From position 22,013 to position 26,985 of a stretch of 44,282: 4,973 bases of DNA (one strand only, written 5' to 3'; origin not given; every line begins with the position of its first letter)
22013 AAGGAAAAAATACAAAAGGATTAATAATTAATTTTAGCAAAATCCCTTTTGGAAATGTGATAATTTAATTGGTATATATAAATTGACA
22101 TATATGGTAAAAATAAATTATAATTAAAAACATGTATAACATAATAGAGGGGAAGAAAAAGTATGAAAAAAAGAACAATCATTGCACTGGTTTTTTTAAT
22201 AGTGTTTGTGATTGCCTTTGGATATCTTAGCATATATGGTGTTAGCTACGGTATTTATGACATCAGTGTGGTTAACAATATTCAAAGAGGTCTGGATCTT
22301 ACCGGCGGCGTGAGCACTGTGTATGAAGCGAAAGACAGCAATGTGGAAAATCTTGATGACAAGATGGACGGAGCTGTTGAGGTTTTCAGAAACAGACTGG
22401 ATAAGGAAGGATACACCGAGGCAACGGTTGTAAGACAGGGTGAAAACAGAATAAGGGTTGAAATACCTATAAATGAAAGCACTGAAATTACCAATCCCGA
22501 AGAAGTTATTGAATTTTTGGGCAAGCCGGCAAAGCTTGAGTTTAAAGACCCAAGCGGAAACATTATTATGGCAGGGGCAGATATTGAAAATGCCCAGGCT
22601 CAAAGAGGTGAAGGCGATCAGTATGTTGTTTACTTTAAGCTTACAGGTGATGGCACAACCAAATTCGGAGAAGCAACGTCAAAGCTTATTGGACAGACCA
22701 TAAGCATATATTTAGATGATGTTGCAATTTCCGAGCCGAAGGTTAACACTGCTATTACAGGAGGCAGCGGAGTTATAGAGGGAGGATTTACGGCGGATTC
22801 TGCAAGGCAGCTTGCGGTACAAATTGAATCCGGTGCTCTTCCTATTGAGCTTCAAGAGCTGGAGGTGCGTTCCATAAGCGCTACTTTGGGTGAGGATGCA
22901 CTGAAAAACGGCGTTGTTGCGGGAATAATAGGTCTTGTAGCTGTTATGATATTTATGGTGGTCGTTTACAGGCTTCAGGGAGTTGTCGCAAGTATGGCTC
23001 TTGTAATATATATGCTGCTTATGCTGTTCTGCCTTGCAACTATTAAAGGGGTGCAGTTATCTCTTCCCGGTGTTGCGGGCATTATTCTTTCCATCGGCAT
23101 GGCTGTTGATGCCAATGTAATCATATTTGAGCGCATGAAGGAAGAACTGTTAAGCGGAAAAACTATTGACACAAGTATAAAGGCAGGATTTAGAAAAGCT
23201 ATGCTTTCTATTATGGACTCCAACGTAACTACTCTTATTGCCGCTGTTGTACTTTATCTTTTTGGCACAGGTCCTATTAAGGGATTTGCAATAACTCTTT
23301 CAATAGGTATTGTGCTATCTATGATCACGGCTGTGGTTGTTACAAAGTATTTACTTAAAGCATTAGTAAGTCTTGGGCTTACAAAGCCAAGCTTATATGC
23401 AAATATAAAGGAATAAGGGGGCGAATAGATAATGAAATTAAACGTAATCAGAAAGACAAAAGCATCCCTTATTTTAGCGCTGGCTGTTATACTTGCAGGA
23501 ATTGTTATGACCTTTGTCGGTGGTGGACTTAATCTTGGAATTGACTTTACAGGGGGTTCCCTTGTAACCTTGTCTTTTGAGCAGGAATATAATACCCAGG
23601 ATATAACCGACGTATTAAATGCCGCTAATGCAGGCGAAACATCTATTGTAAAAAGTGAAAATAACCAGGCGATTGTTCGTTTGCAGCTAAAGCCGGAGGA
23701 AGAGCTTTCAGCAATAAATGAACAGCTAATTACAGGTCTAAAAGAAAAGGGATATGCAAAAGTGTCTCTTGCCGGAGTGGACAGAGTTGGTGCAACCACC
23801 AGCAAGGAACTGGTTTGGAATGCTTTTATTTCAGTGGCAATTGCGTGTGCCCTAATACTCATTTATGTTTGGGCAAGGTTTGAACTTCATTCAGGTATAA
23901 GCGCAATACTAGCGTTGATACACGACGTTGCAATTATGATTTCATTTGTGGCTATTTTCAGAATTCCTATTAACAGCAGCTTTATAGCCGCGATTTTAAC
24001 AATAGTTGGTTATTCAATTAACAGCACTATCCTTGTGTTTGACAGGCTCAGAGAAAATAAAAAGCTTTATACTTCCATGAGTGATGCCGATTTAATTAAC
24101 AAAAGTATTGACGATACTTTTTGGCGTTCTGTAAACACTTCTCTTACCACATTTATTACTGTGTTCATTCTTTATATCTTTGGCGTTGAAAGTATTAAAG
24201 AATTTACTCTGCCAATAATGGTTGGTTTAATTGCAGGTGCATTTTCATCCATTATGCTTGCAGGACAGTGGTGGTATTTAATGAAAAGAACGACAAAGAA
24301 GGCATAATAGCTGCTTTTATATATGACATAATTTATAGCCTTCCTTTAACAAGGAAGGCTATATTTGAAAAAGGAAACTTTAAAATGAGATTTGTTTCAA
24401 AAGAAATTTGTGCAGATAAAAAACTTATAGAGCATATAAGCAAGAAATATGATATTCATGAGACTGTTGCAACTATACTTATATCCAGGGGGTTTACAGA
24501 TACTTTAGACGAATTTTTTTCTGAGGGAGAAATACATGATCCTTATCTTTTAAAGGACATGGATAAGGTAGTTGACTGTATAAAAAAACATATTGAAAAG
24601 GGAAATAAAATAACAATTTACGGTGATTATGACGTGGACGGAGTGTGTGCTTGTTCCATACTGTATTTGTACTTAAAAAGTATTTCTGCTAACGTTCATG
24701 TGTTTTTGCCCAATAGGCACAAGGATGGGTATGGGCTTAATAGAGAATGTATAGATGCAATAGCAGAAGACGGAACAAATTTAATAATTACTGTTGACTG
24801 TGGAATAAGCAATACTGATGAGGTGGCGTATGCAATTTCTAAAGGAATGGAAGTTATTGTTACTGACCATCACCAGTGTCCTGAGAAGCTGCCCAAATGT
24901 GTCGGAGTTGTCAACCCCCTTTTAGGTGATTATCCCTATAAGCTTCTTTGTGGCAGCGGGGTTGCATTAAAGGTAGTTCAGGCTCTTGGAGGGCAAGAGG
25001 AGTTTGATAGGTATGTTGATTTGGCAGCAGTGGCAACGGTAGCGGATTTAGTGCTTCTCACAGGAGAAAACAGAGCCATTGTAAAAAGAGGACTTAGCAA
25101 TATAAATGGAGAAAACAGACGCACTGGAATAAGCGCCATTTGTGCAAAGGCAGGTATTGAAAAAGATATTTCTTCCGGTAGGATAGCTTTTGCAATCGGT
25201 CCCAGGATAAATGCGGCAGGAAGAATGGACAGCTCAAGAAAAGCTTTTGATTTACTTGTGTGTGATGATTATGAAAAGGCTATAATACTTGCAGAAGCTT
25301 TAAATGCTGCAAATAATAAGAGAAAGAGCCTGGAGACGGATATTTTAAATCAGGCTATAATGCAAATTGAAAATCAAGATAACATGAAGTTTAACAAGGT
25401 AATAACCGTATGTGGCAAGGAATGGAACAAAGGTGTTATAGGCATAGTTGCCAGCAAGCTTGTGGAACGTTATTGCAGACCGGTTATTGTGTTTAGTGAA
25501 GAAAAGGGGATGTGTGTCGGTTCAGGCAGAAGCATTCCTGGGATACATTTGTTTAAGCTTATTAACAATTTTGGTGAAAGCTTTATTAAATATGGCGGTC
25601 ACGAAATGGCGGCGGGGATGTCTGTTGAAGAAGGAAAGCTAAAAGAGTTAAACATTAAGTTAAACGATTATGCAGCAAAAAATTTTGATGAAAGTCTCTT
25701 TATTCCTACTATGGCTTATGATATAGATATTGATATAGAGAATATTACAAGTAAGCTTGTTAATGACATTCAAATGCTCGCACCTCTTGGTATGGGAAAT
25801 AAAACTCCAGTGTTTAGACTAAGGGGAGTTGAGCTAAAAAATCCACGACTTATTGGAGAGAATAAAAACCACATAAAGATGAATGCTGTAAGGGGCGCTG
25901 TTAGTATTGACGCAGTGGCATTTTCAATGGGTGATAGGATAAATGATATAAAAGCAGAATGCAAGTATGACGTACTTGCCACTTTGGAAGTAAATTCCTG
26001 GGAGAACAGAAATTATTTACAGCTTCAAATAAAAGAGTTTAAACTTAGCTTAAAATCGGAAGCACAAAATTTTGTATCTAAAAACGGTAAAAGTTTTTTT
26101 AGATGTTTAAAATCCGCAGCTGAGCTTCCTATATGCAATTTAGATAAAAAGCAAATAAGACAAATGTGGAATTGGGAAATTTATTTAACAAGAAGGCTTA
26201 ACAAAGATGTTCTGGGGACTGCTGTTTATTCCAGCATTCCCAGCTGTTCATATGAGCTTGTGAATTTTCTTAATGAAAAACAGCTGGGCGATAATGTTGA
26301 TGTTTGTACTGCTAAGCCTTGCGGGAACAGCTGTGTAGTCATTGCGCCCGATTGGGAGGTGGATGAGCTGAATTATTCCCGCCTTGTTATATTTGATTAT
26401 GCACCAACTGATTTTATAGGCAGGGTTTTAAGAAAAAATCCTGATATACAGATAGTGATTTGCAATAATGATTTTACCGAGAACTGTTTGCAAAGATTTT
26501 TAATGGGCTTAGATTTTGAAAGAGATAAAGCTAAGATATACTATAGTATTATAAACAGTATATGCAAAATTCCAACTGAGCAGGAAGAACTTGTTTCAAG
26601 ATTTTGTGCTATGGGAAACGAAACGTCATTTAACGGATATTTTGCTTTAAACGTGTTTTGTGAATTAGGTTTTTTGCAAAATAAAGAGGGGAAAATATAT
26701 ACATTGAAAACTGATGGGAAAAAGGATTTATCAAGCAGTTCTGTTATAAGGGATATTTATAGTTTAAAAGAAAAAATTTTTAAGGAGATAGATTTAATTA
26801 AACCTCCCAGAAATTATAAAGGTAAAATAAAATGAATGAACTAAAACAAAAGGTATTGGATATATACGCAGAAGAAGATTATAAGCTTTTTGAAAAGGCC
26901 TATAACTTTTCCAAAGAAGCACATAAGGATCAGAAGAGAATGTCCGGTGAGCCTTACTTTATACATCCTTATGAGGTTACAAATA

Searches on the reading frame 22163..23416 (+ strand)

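Call 6: search_protein_families(library=ncbifam, proteins=[window:22163-23416:+], max_evalue=0.01)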
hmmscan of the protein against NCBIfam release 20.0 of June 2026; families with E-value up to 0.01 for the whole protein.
window:22163-23416:+ (417 aa): 24 families
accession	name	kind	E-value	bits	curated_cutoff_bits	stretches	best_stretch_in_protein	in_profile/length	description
NF009583.0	PRK13024.1-3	subfamily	2.7e-112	376.2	721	2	132-403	161-433/755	protein translocase subunit SecDF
TIGR01129.1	secD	equivalog_domain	4.5e-106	355.3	244.4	2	134-398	133-397/397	protein translocase subunit SecD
NF009585.0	PRK13024.1-5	equivalog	4.9e-81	273.1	1037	2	135-402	382-648/993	protein translocase subunit SecDF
NF011315.0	PRK14726.1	equivalog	1.7e-80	271.3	1249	1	135-402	258-525/855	protein translocase subunit SecDF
NF009581.0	PRK13024.1-1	equivalog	3.4e-79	266.8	1058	1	1-404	1-413/752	protein translocase subunit SecDF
NF009584.0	PRK13024.1-4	equivalog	2.3e-74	251.1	1171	1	1-406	1-417/759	protein translocase subunit SecDF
TIGR00916.1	2A0604s01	subfamily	1.3e-69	234.3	148.6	1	161-391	2-231/231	SecD/SecF family protein translocase subunit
NF009545.0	PRK12933.1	equivalog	1.8e-61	208.4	728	2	135-399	315-591/604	protein translocase subunit SecD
NF009580.0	PRK13023.1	equivalog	7.5e-56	189.8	1153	2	134-402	180-448/775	protein translocase subunit SecDF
NF009540.0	PRK12911.1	equivalog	1.4e-50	171.7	1878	1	175-398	837-1058/1403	bifunctional preprotein translocase subunit SecD/SecF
NF006218.0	PRK08343.1-4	subfamily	5.6e-50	170.3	383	1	36-393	27-381/392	preprotein translocase subunit SecD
NF009582.0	PRK13024.1-2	equivalog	6.1e-49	166.7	723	1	180-411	267-497/859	protein translocase subunit SecDF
NF046001.1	SecDF_plasm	equivalog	9.1e-36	123.2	500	1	205-404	309-506/878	protein translocase subunit SecDF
NF006216.0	PRK08343.1-2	equivalog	5.9e-28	97.9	519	2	210-389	308-489/506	preprotein translocase subunit SecD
TIGR00966.2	transloc_SecF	equivalog_domain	8.5e-23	81.2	160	1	217-398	93-276/279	protein translocase subunit SecF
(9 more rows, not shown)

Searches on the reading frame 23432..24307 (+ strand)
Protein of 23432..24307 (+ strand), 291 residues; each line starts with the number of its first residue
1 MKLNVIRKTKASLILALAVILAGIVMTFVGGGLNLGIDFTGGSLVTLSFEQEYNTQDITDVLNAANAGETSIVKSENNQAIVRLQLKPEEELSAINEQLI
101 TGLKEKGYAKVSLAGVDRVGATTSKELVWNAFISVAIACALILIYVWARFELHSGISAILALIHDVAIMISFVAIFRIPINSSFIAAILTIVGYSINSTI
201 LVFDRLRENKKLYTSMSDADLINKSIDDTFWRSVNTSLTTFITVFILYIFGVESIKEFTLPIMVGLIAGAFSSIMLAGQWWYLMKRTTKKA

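Call 6: search_protein_families(library=ncbifam, proteins=[window:23432-24307:+], max_evalue=0.01)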
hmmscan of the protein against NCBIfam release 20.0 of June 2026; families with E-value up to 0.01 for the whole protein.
window:23432-24307:+ (291 aa): 26 families (the best 25 are shown)
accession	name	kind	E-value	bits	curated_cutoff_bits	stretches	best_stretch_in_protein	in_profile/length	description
TIGR00966.2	transloc_SecF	equivalog_domain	3.1e-80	269.7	160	1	4-283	2-278/279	protein translocase subunit SecF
NF009583.0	PRK13024.1-3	subfamily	8.4e-70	235.7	721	1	3-286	457-735/755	protein translocase subunit SecDF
NF009581.0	PRK13024.1-1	equivalog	8.8e-65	219.2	1058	1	2-288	448-733/752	protein translocase subunit SecDF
NF009584.0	PRK13024.1-4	equivalog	2.3e-59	201.5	1171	1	2-287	450-734/759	protein translocase subunit SecDF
NF011315.0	PRK14726.1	equivalog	1.1e-58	199.1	1249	1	11-286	555-829/855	protein translocase subunit SecDF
NF009585.0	PRK13024.1-5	equivalog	2.7e-53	181.3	1037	1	2-289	669-982/993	protein translocase subunit SecDF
TIGR00916.1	2A0604s01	subfamily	4.6e-47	160.6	148.6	1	108-274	67-231/231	SecD/SecF family protein translocase subunit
NF009580.0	PRK13023.1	equivalog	1.5e-43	149.1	1153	1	15-278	480-744/775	protein translocase subunit SecDF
NF009582.0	PRK13024.1-2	equivalog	4.9e-40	137.3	723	1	17-285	543-825/859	protein translocase subunit SecDF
NF046001.1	SecDF_plasm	equivalog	3.8e-28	98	500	1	2-284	533-846/878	protein translocase subunit SecDF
NF009540.0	PRK12911.1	equivalog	9.8e-27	92.8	1878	1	118-288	1223-1398/1403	bifunctional preprotein translocase subunit SecD/SecF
NF006353.0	PRK08578.1-1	subfamily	1.9e-21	76.8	282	1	14-273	8-263/281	preprotein translocase subunit SecF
NF006355.0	PRK08578.1-3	equivalog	1.7e-19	70.2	421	1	13-276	25-275/290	preprotein translocase subunit SecF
NF041305.1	SecF_Halo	equivalog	1.8e-18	66.9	420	1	13-276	27-275/289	protein translocase subunit SecF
NF006354.0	PRK08578.1-2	equivalog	1.8e-17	63.7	353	1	13-287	22-289/296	preprotein translocase subunit SecF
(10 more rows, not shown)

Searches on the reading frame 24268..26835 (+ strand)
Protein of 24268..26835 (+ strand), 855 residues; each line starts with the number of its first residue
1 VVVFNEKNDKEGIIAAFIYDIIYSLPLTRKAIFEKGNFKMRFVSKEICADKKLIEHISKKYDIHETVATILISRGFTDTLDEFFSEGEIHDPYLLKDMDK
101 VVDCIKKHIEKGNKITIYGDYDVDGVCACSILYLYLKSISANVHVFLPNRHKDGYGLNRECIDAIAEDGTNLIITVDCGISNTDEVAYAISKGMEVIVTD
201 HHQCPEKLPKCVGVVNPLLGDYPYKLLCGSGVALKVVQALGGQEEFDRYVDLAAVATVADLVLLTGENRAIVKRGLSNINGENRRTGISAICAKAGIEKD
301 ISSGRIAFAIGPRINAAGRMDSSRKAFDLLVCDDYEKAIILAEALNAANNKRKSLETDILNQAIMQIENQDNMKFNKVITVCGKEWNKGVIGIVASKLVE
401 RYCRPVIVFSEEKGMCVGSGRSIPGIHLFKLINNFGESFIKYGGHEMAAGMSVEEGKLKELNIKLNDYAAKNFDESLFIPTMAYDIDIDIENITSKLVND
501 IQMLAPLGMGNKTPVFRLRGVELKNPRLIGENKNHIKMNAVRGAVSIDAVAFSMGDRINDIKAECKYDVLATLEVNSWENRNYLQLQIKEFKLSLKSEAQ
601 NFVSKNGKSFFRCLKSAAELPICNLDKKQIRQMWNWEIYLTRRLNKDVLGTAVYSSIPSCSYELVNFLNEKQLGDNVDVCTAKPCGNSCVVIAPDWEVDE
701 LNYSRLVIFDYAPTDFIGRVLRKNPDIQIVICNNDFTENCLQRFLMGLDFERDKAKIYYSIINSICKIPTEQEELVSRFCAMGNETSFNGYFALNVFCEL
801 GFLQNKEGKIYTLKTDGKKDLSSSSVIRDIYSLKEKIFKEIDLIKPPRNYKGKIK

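Call 7: search_protein_families(library=ncbifam, proteins=[window:24268-26835:+], max_evalue=0.001)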
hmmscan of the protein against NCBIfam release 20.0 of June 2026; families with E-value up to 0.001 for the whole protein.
window:24268-26835:+ (855 aa): 5 families
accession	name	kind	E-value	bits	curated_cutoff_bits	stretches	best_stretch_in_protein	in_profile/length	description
TIGR00644.1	recJ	equivalog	2.1e-159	531.3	396.9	1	64-590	2-545/546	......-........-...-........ exonuclease RecJ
NF008290.0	PRK11070.1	equivalog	6.5e-92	308.9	900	1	59-590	18-573/577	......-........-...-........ exonuclease RecJ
NF053576.1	RecJ_archaeal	equivalog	5.6e-25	88.1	360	2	105-277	4-170/452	RecJ family nuclease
NF040701.1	RecJ_Meth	equivalog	1.2e-13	50.6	550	1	111-276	6-167/449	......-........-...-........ exonuclease RecJ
NF053575.1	GAN_nuclease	exception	1.6e-09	36.9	850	1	96-262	8-168/467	GINS-associated RecJ family nuclease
